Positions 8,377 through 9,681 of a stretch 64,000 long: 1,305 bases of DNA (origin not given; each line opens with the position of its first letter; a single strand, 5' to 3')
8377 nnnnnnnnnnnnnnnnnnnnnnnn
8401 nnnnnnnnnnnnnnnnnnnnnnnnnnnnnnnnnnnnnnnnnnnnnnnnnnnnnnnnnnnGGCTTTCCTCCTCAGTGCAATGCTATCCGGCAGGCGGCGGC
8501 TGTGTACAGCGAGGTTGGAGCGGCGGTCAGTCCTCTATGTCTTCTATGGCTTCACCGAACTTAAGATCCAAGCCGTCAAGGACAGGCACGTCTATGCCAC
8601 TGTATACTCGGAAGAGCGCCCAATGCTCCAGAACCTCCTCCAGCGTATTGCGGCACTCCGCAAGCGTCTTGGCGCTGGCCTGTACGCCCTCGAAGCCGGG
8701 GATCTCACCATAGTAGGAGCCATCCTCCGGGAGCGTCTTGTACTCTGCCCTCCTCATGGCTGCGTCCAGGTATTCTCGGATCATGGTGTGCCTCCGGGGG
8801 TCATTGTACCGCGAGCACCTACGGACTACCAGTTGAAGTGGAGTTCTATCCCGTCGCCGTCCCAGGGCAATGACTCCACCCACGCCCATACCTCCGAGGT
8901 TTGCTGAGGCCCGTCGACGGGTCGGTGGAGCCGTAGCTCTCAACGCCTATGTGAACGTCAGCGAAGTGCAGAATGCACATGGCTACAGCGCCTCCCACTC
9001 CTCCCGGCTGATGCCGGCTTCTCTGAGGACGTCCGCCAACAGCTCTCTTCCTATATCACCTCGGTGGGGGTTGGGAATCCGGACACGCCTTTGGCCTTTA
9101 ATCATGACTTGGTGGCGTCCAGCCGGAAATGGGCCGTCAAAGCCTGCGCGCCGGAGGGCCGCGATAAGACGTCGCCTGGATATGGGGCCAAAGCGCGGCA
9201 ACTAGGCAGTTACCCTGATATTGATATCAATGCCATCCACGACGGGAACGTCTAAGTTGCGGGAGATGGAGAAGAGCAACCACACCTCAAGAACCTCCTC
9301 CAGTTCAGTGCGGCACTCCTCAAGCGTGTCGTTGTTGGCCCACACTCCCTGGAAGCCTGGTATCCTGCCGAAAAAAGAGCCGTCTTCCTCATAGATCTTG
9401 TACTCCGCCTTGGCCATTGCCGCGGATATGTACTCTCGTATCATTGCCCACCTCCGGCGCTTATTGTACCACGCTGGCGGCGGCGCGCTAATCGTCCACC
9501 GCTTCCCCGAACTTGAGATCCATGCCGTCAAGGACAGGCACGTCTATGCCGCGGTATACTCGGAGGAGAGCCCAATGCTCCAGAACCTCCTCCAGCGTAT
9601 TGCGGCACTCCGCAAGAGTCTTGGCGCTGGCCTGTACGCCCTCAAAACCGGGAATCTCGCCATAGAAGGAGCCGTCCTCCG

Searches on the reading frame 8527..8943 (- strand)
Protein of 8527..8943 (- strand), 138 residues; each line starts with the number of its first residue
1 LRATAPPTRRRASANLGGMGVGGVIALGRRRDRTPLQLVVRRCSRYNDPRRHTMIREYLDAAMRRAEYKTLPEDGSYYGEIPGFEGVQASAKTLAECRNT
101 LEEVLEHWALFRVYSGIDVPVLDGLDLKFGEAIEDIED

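Call 3: search_protein_families(library=pfam, proteins=[window:8527-8943:-], max_evalue=0.1)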
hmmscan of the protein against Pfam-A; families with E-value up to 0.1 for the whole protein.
window:8527-8943:- (138 aa): 1 family
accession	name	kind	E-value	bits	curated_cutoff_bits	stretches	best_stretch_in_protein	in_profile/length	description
PF21748.3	UPF0150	-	2.1e-24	85.7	27.3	1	57-120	1-64/64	UPF0150-like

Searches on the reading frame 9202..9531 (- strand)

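Call 3: search_protein_families(library=pfam, proteins=[window:9202-9531:-], max_evalue=0.1)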
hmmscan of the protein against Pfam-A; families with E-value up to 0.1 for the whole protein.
window:9202-9531:- (109 aa): 2 families
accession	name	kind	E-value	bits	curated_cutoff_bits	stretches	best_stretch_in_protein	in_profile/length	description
PF21748.3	UPF0150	-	4.2e-28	97.5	27.3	1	33-96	1-64/64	UPF0150-like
PF15919.11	HicB_lk_antitox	-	0.014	16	27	1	56-102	16-62/123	HicB_like antitoxin of bacterial toxin-antitoxin system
